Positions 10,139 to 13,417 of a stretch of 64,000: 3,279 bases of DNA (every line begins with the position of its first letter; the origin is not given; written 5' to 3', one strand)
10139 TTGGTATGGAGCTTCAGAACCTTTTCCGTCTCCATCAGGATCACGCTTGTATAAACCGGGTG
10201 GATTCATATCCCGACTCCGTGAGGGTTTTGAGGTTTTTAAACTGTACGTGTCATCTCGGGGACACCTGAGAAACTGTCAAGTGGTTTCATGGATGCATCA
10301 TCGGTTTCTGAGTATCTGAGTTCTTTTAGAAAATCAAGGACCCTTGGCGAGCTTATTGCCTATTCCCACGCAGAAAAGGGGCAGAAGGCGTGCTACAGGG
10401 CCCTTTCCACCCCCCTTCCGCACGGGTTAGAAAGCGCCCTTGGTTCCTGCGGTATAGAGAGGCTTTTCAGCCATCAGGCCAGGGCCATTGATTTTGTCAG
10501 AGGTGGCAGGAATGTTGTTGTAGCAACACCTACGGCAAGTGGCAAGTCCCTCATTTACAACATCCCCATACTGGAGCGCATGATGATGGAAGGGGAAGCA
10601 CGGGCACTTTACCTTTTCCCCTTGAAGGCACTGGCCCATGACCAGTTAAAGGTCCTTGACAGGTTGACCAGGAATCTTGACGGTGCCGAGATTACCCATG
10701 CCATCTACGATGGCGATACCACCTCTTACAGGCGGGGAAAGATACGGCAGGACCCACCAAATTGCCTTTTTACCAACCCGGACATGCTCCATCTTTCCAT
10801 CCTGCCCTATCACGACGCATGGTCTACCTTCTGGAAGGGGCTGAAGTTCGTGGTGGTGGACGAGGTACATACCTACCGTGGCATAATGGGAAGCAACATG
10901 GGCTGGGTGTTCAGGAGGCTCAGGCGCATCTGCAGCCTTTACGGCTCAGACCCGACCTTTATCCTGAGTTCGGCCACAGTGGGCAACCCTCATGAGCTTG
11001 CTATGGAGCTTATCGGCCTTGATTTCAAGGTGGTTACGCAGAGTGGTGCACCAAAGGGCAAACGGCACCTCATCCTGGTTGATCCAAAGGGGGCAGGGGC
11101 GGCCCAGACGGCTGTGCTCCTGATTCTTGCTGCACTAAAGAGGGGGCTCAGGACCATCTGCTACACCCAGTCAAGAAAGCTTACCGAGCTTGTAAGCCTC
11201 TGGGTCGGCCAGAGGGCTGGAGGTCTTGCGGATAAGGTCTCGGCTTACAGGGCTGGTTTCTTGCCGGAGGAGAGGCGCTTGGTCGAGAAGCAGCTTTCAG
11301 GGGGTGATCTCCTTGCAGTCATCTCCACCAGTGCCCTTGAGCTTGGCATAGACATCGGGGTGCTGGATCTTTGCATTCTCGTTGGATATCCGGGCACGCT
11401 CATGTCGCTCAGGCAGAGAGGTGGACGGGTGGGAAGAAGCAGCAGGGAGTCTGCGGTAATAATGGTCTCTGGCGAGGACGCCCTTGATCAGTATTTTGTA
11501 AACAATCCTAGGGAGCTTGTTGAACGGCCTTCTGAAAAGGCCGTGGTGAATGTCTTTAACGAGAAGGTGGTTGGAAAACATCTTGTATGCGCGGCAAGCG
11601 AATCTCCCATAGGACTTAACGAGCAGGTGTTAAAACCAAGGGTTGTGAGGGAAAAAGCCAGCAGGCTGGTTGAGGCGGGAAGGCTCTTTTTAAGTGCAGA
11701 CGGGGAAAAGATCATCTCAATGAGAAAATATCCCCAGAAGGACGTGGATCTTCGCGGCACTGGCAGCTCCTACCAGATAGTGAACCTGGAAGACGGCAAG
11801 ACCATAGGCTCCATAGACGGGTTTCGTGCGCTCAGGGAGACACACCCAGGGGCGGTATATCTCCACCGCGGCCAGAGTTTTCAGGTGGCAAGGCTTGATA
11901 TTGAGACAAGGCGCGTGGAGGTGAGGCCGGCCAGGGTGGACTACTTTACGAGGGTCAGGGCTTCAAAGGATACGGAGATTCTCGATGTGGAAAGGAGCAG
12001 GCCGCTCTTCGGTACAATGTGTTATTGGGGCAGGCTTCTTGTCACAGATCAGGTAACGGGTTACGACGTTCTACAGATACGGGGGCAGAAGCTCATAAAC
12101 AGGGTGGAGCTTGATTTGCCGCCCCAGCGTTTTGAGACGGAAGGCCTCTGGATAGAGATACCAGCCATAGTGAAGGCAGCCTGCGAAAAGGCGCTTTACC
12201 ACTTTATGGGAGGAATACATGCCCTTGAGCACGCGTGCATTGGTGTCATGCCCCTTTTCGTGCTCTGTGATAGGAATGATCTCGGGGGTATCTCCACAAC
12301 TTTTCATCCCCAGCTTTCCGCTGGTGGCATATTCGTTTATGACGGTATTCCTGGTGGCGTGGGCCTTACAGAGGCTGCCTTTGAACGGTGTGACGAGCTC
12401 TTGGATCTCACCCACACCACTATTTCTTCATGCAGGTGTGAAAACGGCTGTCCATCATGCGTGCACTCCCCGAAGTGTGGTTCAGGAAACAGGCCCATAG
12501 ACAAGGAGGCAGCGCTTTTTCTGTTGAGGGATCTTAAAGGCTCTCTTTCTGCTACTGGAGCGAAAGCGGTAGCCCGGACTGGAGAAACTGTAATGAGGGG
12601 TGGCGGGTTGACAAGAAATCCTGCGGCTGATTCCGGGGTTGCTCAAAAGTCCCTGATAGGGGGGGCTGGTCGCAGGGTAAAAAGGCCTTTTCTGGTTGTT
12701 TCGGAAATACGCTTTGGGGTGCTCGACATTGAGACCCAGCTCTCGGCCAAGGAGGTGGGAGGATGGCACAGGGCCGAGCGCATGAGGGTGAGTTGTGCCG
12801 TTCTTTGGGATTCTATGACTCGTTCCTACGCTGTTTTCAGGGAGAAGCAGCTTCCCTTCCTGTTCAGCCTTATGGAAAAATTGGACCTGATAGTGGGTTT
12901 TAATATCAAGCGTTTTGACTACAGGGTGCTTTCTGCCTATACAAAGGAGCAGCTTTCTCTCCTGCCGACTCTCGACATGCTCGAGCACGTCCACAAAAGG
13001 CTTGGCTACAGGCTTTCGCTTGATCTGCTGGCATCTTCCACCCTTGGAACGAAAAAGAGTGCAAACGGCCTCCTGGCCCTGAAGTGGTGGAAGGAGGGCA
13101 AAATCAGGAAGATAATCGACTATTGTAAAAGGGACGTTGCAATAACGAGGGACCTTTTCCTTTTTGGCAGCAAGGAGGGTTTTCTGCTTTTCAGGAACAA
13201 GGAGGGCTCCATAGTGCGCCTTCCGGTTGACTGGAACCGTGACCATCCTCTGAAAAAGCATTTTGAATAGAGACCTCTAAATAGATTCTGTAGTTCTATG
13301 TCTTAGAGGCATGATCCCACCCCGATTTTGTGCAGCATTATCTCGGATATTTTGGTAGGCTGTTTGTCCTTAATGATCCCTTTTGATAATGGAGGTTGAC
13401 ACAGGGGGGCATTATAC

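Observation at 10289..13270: Single polypeptide combining a DUF1998 DEXH helicase (MrfA/YprA-like) with a YprB/MrfB-like DEDD exonuclease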

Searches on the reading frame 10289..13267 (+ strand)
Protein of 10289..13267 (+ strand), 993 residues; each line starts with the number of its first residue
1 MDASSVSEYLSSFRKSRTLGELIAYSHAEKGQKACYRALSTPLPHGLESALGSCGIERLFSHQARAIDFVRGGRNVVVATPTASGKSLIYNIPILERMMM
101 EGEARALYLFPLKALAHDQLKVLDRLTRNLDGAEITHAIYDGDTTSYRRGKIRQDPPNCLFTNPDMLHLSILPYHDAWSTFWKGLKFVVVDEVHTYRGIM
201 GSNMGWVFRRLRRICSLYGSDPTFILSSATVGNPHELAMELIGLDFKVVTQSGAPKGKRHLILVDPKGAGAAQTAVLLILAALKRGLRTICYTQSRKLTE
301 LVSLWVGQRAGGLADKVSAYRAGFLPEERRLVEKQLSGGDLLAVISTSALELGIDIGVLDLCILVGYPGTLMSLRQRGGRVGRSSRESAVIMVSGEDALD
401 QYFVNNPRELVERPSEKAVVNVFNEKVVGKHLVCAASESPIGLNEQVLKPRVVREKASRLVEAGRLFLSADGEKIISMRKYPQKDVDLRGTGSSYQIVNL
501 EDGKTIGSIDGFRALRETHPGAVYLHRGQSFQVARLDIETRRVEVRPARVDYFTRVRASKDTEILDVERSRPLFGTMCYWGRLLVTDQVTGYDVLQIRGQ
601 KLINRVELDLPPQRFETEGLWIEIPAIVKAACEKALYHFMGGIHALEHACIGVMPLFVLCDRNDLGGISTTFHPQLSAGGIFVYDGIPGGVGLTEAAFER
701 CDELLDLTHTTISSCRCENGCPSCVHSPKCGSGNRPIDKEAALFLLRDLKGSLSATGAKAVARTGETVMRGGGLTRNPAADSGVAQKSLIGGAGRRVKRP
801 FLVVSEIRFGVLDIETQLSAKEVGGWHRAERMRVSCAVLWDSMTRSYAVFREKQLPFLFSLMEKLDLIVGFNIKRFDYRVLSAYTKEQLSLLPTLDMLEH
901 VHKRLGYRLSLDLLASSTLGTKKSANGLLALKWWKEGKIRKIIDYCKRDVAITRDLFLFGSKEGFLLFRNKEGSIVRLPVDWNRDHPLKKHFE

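Call 3: search_protein_families(library=pfam, proteins=[window:10289-13267:+], max_evalue=0.01)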
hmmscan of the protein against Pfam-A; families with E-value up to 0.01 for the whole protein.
window:10289-13267:+ (993 aa): 7 families
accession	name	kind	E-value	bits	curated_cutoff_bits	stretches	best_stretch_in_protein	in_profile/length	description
PF00270.35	DEAD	-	9.1e-29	100.8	26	1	61-234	2-164/167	DEAD/DEAH box helicase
PF09369.15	MZB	-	6.4e-22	78.5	24.2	1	646-725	1-80/80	MrfA Zn-binding domain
PF00271.37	Helicase_C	-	1.4e-10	41.9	23.5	1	282-384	11-109/110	Helicase conserved C-terminal domain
PF22982.3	WHD_HRQ1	-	9.6e-06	27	27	1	422-491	3-70/70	ATP-dependent helicase HRQ1, winged helix domain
PF13482.12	RNase_H_2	-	3.3e-05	24.3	22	1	852-956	48-160/165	RNase_H superfamily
PF04851.21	ResIII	-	0.00088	19.6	22.5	1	59-198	4-139/164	Type III restriction enzyme, res subunit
PF01612.26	DNA_pol_A_exo1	-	0.005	17.1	23.6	1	867-957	78-165/173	3'-5' exonuclease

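Call 4: search_protein_families(library=ncbifam, proteins=[window:10289-13267:+], max_evalue=0.01)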
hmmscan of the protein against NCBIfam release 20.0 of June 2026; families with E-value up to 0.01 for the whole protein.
window:10289-13267:+ (993 aa): 25 families
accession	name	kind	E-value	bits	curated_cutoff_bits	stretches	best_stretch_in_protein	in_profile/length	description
TIGR03817.1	DECH_helic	hypoth_equivalog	3.3e-209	696.8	874.1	1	46-750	24-739/742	helicase/secretion neighborhood putative DEAH-box helicase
TIGR04121.1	DEXH_lig_assoc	equivalog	2e-41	141.6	850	1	59-441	14-404/804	ligase-associated DNA damage response DEXH box helicase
NF010338.0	PRK13767.1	equivalog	1.1e-33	116.6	849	1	61-389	36-390/877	ATP-dependent helicase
NF007284.0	PRK09751.1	equivalog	3.1e-18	64.5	1496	2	327-383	362-418/1538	ATP-dependent helicase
NF001308.0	PRK00254.1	equivalog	8.8e-18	63.9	1216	1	49-304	14-256/720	ATP-dependent DNA helicase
NF002654.0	PRK02362.1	equivalog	1.5e-15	56.6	887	1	41-239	6-189/739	ATP-dependent DNA helicase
TIGR01389.1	recQ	equivalog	2.7e-13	49.2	640.2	1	58-400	13-336/591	DNA helicase RecQ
TIGR00614.1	recQ_fam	subfamily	1.4e-12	47.2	219.8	1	60-393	13-329/470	RecQ family ATP-dependent DNA helicase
NF002251.0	PRK01172.1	equivalog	3.1e-12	45.5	891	1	58-310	22-260/674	ATP-dependent DNA helicase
NF041067.1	DpdJ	equivalog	1.6e-11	42.7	800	1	146-250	319-424/1482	protein DpdJ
NF008279.0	PRK11057.1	equivalog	2.8e-11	42.6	1015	1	57-393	24-339/608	ATP-dependent DNA helicase RecQ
NF041063.1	DpdF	equivalog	4.1e-11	42.2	550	1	65-194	150-280/813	protein DpdF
NF040935.1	helicase_Hel308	equivalog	2.9e-08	32.3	1200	1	47-142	15-110/704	ATP-dependent DNA helicase Hel308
NF053711.1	RNA_heli_RhlE1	exception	8e-07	28.1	750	1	56-401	21-355/434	RNA helicase RhlE1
TIGR02621.3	cas3_GSU0051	exception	1.2e-06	27.7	400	1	339-402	331-393/854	type I-G CRISPR-associated helicase/endonuclease Cas3g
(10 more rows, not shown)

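Call 5: search_protein_families(library=padloc, proteins=[window:10289-13267:+], max_evalue=0.01)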
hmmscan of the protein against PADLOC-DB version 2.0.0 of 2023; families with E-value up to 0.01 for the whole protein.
window:10289-13267:+ (993 aa): 51 families (the best 25 are shown)
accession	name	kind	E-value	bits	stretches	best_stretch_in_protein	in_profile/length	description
PDLC02503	BrxHI|BrxHII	-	2.8e-48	162.7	1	55-388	21-346/698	BrxHI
PDLC03960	SngC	-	9.8e-36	121.8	1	58-400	24-378/720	-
PDLC00013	DruE1|DruE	-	5.2e-34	115.4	4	346-434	1088-1177/1776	SNF2 family N-terminal domain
PDLC00036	DruE3|DruE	-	1.2e-31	106.8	3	60-238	94-292/2023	SNF2 family N-terminal domain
PDLC02501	BrxHI|BrxHII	-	2.2e-31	106.8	1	47-388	11-346/925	BrxHI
PDLC00037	DruE3|DruE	-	7.8e-31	104.7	3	59-238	102-306/2055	SNF2 family N-terminal domain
PDLC00035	DruE3|DruE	-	2.2e-25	86.6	2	58-236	102-304/1460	SNF2 family N-terminal domain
PDLC03928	PsyrT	-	3.8e-22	76.4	1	58-422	21-370/689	-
PDLC02864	DpdF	-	7.4e-22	75.8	1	54-405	18-350/610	DpdF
PDLC02870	DpdF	-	4.3e-20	69.7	1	56-397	11-333/534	DpdF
PDLC00051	DruE4|DruE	-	2.9e-19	66.2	3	334-428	1120-1213/1829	SNF2 family N-terminal domain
PDLC02897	DpdJ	-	2.3e-18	63.5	2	280-383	351-450/1570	DpdJ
PDLC02861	DpdF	-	3.2e-15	53.5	1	55-397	25-346/611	DpdF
PDLC00015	DruE2|DruE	-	7.6e-15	51.7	3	324-410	1158-1241/1887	SNF2 family N-terminal domain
PDLC01533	Cas3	-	1.6e-14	51.2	2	60-230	37-205/897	CAS-I; effector_G3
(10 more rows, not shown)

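Call 6: search_solved_structures(query=window:10289-13267:+, max_evalue=0.001, show_alignments=1)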
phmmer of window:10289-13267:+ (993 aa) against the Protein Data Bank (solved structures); distinct sequences matched with E-value up to 0.001: 80 (the best 60 are shown).
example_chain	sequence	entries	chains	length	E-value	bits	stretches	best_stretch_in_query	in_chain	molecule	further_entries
6znp_A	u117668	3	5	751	7.3e-142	477.3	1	27-727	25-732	Uncharacterized ATP-dependent helicase YprA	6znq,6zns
5v9x_A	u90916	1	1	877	1.7e-19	72.3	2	63-243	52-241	ATP-dependent DNA helicase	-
7lhl_A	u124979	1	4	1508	7.4e-19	70.1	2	63-243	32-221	ATP-dependent DNA helicase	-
9tu7_Y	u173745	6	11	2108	6.8e-17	63.6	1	60-234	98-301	DEAD/DEAH box helicase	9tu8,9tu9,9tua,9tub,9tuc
7ujb_A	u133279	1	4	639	4.6e-15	57.6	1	41-384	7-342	DEAD/DEAH box RNA helicase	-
2zj2_A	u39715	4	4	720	5.8e-13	50.6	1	47-240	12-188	Putative ski2-type helicase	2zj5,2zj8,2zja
9b15_A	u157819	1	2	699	3.4e-12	48.1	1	51-123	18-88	ATP-dependent DNA helicase Hel308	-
2p6r_A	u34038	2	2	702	4.6e-11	44.3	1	51-123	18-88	afUHEL308 HELICASE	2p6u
4tmu_A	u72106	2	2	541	6.9e-11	43.7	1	55-388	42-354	RecQ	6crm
5lst_A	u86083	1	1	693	1.7e-08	35.8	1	301-388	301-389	ATP-dependent DNA helicase Q4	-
1oyw_A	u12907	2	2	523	2.4e-08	35.3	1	54-389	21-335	ATP-dependent DNA helicase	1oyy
8i9z_CW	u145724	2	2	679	2.5e-07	31.9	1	32-105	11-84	ATP-dependent RNA helicase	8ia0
9i22_A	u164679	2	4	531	3.9e-07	31.3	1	57-394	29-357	ATP-dependent DNA helicase Q1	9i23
2v1x_A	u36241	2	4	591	5.1e-07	30.9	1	57-394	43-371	ATP-DEPENDENT DNA HELICASE Q1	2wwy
4u7d_A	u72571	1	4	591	5.1e-07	30.9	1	57-394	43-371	ATP-dependent DNA helicase Q1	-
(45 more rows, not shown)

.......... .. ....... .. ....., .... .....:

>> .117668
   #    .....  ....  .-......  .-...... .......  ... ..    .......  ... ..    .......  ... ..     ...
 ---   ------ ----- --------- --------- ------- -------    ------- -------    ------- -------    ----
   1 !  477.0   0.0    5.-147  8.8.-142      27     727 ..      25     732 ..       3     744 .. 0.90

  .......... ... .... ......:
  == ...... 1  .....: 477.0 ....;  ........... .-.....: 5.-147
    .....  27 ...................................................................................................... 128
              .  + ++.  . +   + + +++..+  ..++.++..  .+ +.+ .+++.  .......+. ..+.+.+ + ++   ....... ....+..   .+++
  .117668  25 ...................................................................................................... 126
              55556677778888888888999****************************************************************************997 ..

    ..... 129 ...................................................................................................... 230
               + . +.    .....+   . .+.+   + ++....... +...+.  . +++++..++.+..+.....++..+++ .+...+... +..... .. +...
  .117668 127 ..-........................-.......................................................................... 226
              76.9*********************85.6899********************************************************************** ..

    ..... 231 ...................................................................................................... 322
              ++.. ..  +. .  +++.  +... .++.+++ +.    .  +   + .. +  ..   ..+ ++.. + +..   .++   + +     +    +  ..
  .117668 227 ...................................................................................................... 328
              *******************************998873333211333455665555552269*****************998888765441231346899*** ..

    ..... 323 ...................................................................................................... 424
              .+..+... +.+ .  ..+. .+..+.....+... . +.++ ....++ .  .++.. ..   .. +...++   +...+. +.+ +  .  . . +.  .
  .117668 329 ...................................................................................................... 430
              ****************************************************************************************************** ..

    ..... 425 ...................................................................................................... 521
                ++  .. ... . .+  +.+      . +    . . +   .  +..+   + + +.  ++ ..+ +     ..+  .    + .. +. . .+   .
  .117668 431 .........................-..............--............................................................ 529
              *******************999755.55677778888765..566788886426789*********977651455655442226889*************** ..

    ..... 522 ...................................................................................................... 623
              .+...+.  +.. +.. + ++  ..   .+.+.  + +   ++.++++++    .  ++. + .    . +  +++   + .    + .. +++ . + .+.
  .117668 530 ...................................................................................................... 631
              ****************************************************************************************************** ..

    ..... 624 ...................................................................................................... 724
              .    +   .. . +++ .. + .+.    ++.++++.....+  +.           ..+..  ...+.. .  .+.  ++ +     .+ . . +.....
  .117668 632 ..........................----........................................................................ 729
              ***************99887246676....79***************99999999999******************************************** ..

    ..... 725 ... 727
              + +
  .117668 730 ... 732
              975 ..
